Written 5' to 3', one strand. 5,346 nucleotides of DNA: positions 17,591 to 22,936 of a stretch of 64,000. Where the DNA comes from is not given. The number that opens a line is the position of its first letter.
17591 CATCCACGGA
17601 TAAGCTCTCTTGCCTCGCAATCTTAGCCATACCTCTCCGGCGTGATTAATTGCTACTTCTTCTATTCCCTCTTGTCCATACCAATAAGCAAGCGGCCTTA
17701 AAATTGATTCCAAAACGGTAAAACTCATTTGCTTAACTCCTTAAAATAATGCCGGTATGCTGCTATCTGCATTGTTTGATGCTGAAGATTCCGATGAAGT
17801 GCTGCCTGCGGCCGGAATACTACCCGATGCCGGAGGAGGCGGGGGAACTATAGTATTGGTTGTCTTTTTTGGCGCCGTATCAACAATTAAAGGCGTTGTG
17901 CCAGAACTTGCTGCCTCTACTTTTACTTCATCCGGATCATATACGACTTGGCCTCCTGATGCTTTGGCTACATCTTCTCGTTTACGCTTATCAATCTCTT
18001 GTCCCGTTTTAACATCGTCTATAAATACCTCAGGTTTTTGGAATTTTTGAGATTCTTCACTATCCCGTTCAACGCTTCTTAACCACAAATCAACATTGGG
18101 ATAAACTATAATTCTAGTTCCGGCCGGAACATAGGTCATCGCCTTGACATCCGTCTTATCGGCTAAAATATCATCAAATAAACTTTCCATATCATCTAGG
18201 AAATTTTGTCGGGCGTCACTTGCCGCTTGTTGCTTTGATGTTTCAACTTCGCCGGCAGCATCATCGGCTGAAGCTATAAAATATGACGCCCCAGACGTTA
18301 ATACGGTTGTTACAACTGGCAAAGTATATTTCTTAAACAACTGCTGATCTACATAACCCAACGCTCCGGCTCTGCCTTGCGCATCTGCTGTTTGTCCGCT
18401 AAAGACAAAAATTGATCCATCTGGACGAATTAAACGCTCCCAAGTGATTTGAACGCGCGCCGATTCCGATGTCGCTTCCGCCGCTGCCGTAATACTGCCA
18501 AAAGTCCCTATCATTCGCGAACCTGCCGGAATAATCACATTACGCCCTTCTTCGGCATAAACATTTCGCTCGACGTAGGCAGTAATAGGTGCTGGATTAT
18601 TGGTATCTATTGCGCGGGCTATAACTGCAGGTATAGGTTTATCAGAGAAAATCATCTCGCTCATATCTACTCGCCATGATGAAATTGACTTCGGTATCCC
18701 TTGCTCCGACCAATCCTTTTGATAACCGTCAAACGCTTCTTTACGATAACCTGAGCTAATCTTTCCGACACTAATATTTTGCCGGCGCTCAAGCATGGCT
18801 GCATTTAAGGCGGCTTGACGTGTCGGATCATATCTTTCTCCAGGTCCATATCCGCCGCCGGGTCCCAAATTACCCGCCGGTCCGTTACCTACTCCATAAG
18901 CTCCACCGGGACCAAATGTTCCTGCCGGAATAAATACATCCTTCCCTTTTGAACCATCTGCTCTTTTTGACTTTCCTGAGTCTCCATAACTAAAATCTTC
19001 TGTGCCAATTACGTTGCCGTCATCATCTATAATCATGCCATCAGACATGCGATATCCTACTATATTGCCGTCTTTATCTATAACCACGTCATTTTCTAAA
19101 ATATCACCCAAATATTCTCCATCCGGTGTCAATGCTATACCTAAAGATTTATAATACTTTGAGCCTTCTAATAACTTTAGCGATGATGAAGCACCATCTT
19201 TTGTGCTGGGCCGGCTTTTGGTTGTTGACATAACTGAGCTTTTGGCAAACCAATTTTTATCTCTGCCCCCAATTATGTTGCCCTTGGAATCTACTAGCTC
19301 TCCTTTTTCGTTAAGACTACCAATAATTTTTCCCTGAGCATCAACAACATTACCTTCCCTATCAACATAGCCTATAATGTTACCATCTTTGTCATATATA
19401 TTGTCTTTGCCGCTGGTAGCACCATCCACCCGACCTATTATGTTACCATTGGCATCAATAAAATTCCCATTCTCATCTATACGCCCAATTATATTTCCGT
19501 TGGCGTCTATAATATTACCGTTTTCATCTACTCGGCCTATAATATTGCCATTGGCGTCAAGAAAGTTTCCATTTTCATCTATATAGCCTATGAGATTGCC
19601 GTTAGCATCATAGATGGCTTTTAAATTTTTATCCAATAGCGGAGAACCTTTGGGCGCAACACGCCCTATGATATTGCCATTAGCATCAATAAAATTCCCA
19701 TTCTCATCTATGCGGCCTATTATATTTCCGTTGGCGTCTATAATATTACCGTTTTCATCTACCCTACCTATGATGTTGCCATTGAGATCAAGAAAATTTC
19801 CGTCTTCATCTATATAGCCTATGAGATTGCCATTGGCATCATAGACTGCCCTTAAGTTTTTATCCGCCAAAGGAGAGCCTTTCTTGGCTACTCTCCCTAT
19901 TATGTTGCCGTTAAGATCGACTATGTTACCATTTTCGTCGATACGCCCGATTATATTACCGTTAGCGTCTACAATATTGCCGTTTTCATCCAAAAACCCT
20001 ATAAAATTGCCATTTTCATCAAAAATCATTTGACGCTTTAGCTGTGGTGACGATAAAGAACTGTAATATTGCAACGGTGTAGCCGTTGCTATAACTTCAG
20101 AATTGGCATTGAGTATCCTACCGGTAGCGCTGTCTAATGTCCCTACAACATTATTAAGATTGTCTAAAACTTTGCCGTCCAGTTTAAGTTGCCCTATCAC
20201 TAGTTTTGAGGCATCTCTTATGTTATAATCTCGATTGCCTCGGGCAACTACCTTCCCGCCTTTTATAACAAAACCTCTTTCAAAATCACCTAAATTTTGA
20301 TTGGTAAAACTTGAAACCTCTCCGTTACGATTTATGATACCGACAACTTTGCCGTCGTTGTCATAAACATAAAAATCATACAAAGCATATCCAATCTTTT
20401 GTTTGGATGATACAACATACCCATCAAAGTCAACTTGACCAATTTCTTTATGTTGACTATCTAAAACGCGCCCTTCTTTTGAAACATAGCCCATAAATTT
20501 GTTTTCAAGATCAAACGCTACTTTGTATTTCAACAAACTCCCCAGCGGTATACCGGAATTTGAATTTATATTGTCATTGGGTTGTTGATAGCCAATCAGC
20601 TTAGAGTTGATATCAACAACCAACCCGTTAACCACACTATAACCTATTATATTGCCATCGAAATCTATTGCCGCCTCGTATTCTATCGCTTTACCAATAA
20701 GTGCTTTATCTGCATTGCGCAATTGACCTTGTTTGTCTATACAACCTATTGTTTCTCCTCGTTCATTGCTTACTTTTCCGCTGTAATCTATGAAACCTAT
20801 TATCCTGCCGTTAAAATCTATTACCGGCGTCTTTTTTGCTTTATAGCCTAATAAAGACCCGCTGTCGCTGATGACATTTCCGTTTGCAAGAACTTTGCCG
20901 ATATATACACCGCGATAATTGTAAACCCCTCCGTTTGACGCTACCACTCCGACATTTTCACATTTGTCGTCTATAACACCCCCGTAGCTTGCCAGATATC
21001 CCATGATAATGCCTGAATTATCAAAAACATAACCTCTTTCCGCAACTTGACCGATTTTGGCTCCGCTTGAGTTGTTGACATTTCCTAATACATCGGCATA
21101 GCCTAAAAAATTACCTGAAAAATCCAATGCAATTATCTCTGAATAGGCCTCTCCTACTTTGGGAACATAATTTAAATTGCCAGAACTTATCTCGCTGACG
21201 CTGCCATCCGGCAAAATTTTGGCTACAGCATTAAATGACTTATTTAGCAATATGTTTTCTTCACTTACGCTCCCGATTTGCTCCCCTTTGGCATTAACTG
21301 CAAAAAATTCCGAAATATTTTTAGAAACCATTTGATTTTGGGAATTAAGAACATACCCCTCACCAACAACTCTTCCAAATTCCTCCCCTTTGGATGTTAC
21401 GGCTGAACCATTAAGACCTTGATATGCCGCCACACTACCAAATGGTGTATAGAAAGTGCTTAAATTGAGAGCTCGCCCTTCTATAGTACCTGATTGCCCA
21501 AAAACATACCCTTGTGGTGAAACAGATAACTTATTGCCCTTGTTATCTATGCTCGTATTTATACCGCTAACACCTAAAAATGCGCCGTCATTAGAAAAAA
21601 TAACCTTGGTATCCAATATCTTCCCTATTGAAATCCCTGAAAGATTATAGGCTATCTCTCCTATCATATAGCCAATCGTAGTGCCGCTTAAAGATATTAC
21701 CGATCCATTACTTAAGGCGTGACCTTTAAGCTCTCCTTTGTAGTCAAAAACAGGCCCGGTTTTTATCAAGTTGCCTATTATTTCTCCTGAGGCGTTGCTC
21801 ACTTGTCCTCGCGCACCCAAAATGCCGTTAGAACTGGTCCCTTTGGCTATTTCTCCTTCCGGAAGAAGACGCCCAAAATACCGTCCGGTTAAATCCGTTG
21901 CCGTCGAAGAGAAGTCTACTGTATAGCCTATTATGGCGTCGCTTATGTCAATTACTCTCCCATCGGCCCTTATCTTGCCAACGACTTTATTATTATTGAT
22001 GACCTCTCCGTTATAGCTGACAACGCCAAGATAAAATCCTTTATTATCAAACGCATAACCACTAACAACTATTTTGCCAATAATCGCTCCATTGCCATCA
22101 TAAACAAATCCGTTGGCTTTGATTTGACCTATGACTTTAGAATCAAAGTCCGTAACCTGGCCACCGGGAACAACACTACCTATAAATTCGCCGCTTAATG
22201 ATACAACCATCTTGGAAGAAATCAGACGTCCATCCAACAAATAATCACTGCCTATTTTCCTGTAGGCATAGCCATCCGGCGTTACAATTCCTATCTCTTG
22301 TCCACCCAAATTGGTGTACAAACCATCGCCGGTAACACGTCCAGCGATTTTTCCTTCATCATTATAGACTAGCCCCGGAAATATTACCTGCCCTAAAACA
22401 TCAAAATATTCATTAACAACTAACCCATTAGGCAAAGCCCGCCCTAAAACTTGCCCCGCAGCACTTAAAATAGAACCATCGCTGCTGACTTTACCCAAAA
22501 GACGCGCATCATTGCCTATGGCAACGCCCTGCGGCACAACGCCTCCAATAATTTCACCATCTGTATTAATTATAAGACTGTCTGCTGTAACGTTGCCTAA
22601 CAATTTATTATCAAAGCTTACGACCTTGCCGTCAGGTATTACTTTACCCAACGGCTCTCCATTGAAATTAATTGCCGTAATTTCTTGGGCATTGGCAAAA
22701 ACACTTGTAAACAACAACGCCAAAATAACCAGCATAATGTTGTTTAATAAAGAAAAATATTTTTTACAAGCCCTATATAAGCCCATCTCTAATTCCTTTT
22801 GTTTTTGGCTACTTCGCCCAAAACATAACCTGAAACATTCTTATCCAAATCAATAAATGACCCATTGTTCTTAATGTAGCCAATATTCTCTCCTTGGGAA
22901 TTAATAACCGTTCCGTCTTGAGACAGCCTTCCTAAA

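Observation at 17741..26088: A 1681-aa VirB10 and an adjacent 1099-aa partner are both built from the same degenerate module of about 10 residues (about 2000 aa in total)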

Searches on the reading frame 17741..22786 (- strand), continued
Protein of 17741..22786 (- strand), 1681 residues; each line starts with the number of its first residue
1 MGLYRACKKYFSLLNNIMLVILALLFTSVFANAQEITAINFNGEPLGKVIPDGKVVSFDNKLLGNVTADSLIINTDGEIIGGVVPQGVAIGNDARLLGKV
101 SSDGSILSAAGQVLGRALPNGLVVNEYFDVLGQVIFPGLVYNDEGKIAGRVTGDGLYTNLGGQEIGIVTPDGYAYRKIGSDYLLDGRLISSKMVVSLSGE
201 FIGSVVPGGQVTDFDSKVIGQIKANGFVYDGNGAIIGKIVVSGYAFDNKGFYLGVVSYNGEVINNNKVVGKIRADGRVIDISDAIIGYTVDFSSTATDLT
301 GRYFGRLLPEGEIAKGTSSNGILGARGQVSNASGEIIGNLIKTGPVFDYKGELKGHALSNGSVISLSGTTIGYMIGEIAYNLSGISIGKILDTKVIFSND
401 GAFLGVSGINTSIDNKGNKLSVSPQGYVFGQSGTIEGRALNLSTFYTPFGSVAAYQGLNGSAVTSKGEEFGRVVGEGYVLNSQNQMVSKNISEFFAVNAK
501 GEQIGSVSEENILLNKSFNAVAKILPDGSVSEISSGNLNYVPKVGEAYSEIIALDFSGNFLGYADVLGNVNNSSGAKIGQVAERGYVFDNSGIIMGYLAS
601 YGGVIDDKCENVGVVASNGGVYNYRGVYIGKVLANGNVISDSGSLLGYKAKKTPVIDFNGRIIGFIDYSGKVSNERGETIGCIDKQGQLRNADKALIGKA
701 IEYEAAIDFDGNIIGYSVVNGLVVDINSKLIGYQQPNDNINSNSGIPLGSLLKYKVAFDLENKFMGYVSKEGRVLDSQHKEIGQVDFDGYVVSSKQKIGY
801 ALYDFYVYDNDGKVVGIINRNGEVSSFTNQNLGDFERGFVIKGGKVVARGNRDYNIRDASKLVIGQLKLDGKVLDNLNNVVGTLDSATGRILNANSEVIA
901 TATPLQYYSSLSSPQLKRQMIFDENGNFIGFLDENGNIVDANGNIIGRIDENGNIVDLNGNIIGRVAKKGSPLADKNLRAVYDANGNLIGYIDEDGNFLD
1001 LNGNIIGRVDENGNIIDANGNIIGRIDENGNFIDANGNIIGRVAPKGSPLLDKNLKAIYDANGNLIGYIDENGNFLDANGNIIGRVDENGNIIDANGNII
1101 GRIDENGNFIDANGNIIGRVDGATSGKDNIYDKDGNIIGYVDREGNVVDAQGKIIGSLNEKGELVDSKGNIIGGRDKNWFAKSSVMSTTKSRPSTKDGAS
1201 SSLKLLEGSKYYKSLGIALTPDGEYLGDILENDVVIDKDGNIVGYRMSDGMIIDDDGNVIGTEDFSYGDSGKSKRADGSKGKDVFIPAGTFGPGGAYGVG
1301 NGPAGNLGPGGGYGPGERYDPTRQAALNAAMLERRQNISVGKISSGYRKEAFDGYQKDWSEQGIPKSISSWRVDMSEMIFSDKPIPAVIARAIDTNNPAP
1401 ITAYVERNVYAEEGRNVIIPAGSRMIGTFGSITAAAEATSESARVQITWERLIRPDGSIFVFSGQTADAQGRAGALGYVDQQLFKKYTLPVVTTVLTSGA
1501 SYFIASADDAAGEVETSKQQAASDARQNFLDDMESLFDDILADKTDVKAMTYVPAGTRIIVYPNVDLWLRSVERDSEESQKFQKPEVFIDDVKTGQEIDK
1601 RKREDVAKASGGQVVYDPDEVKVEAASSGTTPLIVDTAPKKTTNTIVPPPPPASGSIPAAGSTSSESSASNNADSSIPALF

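Call 16: find_related_loci(query=A1, collection=genome_contigs, flank=10000)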
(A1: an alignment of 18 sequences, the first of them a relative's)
Query A1 (1681 aa) in genome_contigs; peptide patterns used: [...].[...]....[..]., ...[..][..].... (x = any residue, [..] = any of these).
375 stretches matched a pattern; 317 encode a relative of the query (tblastn E <= 1e-3); the best 80 are kept; 80 distinct loci.
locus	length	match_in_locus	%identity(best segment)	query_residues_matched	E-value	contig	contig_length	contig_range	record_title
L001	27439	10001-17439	65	1-1681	0e+0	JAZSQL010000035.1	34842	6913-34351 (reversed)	MAG: Alphaproteobacteria bacterium isolate T1900044543_TS20190009.MAGScoT_cleanbin_000006 SGB_90_k141_1111919, whole gen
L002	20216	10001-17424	59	1-1681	0e+0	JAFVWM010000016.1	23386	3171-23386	MAG: Alphaproteobacteria bacterium isolate RGIG5458 Sheep_Colon-5__c157016, whole genome shotgun sequence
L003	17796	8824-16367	73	1-1681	0e+0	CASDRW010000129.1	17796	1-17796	uncultured proteobacterium isolate SI.B40.metabat-bins.148 genome assembly, contig: SI.B40.metabat-bins.148.fa_k141_3973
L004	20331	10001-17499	49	5-1681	0e+0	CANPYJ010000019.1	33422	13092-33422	MAG: uncultured Alphaproteobacteria bacterium isolate Lapin-004__bin38 genome assembly, contig: Lapin-004__NODE_1530_len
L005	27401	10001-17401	65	18-1681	0e+0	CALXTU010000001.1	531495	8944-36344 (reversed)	MAG: uncultured Alphaproteobacteria bacterium isolate BRZ_PK__bin103 genome assembly, contig: BRZ_PK__NODE_2_length_5314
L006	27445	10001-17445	52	1-1681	0e+0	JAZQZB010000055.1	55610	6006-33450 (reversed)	MAG: Alphaproteobacteria bacterium isolate T1900045158_TC20190152.MAGScoT_cleanbin_000010 SGB_5000_k141_2342367, whole g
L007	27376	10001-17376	64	1-1681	0e+0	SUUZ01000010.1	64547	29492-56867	MAG: Alphaproteobacteria bacterium isolate SIG59 NODE_10816_length_64547_cov_19.796911, whole genome shotgun sequence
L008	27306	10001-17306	47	3-1645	0e+0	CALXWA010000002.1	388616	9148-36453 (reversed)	MAG: uncultured Alphaproteobacteria bacterium isolate BRZ_FL__bin18 genome assembly, contig: BRZ_FL__NODE_19_length_3886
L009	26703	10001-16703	43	9-1642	0e+0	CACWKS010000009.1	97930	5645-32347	MAG: uncultured proteobacterium isolate RUG10672 genome assembly, contig: RUG10672_asm_9, whole genome shotgun sequence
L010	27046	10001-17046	63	20-1644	0e+0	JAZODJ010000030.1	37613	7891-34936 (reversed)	MAG: Alphaproteobacteria bacterium isolate T1900044752_TS20190418.MAGScoT_cleanbin_000002 SGB_2243_k141_1367978, whole g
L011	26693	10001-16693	47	9-1591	0e+0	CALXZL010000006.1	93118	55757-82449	MAG: uncultured Alphaproteobacteria bacterium isolate BRZ_FT__bin57 genome assembly, contig: BRZ_FT__NODE_410_length_931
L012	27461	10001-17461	46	30-1654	0e+0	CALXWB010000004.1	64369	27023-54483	MAG: uncultured Alphaproteobacteria bacterium isolate BRZ_AT__bin33 genome assembly, contig: BRZ_AT__NODE_597_length_643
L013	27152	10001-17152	53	12-1641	0e+0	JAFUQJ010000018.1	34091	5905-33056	MAG: Alphaproteobacteria bacterium isolate RGIG4730 Roe_deer_Rectum.Co__c179762, whole genome shotgun sequence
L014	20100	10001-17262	53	1-1643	0e+0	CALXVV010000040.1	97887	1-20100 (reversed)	MAG: uncultured Alphaproteobacteria bacterium isolate E04__bin378 genome assembly, contig: E04__k127_2986412, whole geno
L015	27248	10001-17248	53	17-1681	0e+0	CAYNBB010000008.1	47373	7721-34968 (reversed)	MAG TPA_asm: uncultured Azospirillaceae bacterium isolate SRP225648_co1_885 genome assembly, contig: NODE_1333_length_47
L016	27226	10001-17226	54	12-1681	0e+0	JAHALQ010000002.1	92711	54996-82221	MAG: Proteobacteria bacterium isolate L3_072_000M1_dasL3_072_000M1_concoct_80 L3_072_000M1_scaffold_121, whole genome sh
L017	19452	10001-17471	53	18-1681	0e+0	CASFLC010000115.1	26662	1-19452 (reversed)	uncultured proteobacterium isolate SI.A99.metabat-bins.196 genome assembly, contig: SI.A99.metabat-bins.196.fa_k141_3482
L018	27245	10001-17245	55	26-1681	0e+0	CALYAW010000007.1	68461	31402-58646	MAG: uncultured Alphaproteobacteria bacterium isolate BRZ_DM__bin108 genome assembly, contig: BRZ_DM__NODE_631_length_68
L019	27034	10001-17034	62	7-1681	0e+0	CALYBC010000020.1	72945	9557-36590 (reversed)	MAG: uncultured Alphaproteobacteria bacterium isolate E17__bin256 genome assembly, contig: E17__k127_1539773, whole geno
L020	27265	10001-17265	54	20-1681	0e+0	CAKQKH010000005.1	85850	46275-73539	MAG: uncultured Alphaproteobacteria bacterium isolate REFINED_METABAT215_TOP10_CONTIGS_1500_ASSEMBLY_K77_MERGED__Hadza_M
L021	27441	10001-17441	51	12-1681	0e+0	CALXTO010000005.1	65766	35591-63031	MAG: uncultured Alphaproteobacteria bacterium isolate BRZ_CT__bin33 genome assembly, contig: BRZ_CT__NODE_722_length_657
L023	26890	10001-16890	64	1-1681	0e+0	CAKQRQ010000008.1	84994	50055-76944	MAG: uncultured Alphaproteobacteria bacterium isolate REFINED_METABAT215_TOP10_CONTIGS_1500_ASSEMBLY_K77_MERGED__Hadza_M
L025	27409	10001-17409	51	1-1681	0e+0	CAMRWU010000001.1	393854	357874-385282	MAG TPA_asm: uncultured proteobacterium isolate SRR13573577_bin.13_metawrap_v1.3_MAG genome assembly, contig: NODE.1_len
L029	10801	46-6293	51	1-1681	0e+0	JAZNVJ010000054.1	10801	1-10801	MAG: Alphaproteobacteria bacterium isolate T1900044790_TS20190256.MAGScoT_cleanbin_000026 SGB_2645_k141_1621453, whole g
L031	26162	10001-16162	38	9-1681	0e+0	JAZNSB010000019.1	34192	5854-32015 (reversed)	MAG: Alphaproteobacteria bacterium isolate T1900044811_TS20190277.MAGScoT_cleanbin_000015 SGB_2787_k141_2691325, whole g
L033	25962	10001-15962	48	3-1681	0e+0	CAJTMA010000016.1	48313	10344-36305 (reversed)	MAG TPA_asm: uncultured Alphaproteobacteria bacterium isolate MGBC104355 genome assembly, contig: MGBC104355.16, whole g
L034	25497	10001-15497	44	5-1681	0e+0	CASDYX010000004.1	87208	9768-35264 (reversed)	uncultured proteobacterium isolate O18_L1_385385_idba_bin.5 genome assembly, contig: O18_L1_385385_idba_bin.5.fa_scaffol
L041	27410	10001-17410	64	1-1681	0e+0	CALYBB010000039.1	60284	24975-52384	MAG: uncultured Alphaproteobacteria bacterium isolate E04__bin174 genome assembly, contig: E04__k127_1902048, whole geno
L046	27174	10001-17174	48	7-1681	0e+0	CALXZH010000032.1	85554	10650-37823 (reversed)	MAG: uncultured Alphaproteobacteria bacterium isolate E27__bin373 genome assembly, contig: E27__k127_435026, whole genom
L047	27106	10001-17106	61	5-1681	0e+0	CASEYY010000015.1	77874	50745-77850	uncultured proteobacterium isolate SI.O72.metabat-bins.143 genome assembly, contig: SI.O72.metabat-bins.143.fa_k141_1670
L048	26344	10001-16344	59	20-1681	0e+0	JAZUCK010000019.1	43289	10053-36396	MAG: Alphaproteobacteria bacterium isolate T1900045314_YK20190003.MAGScoT_cleanbin_000006 SGB_6269_k141_159139, whole ge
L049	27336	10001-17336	45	2-1681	0e+0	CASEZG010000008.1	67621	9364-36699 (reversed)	uncultured proteobacterium isolate O35_L1_319319_idba_bin.187 genome assembly, contig: O35_L1_319319_idba_bin.187.fa_sca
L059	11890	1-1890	74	29-1681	0e+0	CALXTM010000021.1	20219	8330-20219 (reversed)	MAG: uncultured Alphaproteobacteria bacterium isolate BRZ_DP__bin105 genome assembly, contig: BRZ_DP__NODE_3975_length_2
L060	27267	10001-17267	45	9-1681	0e+0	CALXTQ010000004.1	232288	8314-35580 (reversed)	MAG: uncultured Alphaproteobacteria bacterium isolate E07__bin220 genome assembly, contig: E07__k127_3136062, whole geno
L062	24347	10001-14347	44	11-1681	0e+0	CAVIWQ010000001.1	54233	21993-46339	Bacteroidaceae bacterium isolate G02630-L1_cleanbin_000010 genome assembly, contig: Spades_G02630-L1_contig_232, whole g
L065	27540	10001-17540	45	9-1681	0e+0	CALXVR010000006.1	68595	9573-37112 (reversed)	MAG: uncultured Alphaproteobacteria bacterium isolate BRZ_SB__bin123 genome assembly, contig: BRZ_SB__NODE_492_length_68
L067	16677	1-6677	44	21-1681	0e+0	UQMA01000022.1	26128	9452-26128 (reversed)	uncultured Azospirillum sp. isolate UMGS418 genome assembly, contig: NODE_589_length_26128_cov_5.572048, whole genome sh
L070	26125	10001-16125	49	7-1681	0e+0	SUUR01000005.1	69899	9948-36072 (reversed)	MAG: Alphaproteobacteria bacterium isolate SIG51 NODE_9497_length_69899_cov_3.835622, whole genome shotgun sequence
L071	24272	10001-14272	43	18-1681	0e+0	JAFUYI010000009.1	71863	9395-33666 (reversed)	MAG: Alphaproteobacteria bacterium isolate RGIG4937 Roe_deer_Rumen-3__c1872, whole genome shotgun sequence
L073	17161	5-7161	45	5-1681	0e+0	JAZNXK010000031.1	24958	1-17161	MAG: Alphaproteobacteria bacterium isolate T1900044779_TS20190245.MAGScoT_cleanbin_000006 SGB_2539_k141_1344455, whole g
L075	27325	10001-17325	54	20-1681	0e+0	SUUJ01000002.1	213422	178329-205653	MAG: Alphaproteobacteria bacterium isolate SIG43 NODE_208_length_213422_cov_3.194552, whole genome shotgun sequence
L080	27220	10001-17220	62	7-1681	0e+0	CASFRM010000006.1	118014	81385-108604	uncultured proteobacterium isolate A86_L4_360360_idba_bin.2 genome assembly, contig: A86_L4_360360_idba_bin.2.fa_scaffol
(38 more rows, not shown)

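Call 49: list_cluster_members(proteins=[window:17741-22786:-, window:22789-26088:-])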
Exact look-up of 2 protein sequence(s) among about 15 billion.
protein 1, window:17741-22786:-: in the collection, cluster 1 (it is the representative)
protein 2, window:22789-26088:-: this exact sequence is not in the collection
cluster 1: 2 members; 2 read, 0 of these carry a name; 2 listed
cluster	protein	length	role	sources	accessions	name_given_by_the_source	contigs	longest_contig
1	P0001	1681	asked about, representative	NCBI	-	-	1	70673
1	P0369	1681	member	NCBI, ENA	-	-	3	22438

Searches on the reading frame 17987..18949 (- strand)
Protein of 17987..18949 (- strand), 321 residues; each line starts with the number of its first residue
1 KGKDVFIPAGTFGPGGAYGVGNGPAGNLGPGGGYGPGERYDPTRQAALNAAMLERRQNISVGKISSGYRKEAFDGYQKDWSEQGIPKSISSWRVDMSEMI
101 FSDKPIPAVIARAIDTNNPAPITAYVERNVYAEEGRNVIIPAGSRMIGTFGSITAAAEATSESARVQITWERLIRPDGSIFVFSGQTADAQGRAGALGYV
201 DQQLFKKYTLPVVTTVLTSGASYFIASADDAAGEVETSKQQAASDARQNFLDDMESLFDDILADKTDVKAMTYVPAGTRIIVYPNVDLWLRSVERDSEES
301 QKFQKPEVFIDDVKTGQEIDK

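Call 35: search_protein_representatives(protein=window:17987-18949:-)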
Query: 321 residues. Proteins with E-value up to 0.001 (for the whole library): 4865; up to 1e-10: 1185; up to 1e-30: 98. The best 150 are listed.
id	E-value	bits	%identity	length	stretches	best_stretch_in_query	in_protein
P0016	7.7e-188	639.5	91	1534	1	4-317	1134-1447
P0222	1.6e-173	592.5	85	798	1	5-320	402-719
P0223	3.3e-172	588.1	83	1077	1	3-315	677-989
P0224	1.3e-139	481.1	67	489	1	1-312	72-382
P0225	2.5e-137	473.6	68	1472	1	4-315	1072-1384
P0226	5.6e-136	469.1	65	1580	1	2-312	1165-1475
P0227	2.9e-114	397.8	64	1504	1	4-300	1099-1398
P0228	1.2e-111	389.2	60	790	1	4-300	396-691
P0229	2.9e-111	388.0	62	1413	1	3-313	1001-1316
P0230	8.8e-108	376.5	64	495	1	23-302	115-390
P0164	8.9e-108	376.5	60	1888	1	4-315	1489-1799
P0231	4.3e-106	371.0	62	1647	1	12-302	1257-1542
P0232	5.2e-106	370.7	60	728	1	3-313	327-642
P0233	9.3e-98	343.6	52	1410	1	2-314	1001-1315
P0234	2.3e-96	339.0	61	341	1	77-317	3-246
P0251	5.2e-60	219.6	45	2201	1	26-311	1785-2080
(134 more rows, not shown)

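Call 39: find_encoding_contigs(protein=P0251, flank=10000, max_places=2)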
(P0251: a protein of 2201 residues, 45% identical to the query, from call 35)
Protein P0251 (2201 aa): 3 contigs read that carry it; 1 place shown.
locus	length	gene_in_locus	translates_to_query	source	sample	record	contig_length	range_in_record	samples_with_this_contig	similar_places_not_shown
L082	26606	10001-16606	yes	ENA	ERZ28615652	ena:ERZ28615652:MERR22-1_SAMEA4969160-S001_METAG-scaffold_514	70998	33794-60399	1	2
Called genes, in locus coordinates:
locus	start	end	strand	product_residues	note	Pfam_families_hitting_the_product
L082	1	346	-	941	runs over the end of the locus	PF02739:5_3_exonuc_N, PF01367:5_3_exonuc, PF01612:DNA_pol_A_exo1, PF00476:DNA_pol_A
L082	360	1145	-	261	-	PF01066:CDP-OH_P_transf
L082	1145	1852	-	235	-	PF02666:PS_Dcarbxylase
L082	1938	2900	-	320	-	PF19077:Big_13 (faint), PF17936:Big_6 (faint), PF01476:LysM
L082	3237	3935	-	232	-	PF00561:Abhydrolase_1, PF12697:Abhydrolase_6, PF12146:Hydrolase_4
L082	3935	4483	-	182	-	PF00857:Isochorismatase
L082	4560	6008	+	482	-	PF00270:DEAD, PF04851:ResIII, PF00271:Helicase_C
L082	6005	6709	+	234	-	PF02230:Abhydrolase_2, PF00326:Peptidase_S9 (faint), PF00756:Esterase (weak)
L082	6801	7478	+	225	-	PF04335:VirB8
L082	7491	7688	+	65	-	-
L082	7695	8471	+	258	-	PF04335:VirB8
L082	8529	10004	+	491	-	PF03524:CagX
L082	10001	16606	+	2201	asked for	PF21784:Bflower (faint), PF05593:RHS_repeat (faint), PF12396:DUF3659 (faint), PF21785:Bflower_2, PF03743:TrbI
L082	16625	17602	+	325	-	PF00437:T2SSE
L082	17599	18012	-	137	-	PF07309:FlaF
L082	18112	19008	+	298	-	-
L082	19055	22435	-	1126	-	PF07690:MFS_1, PF01553:Acyltransferase, PF00501:AMP-binding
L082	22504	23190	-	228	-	PF00072:Response_reg, PF00486:Trans_reg_C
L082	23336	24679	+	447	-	PF00006:ATP-synt_ab, PF18269:T3SS_ATPase_C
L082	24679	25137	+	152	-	PF02050:FliJ (weak)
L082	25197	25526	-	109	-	PF07309:FlaF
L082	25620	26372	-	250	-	PF02107:FlgH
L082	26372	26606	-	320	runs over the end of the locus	PF08666:SAF, PF13144:ChapFlgA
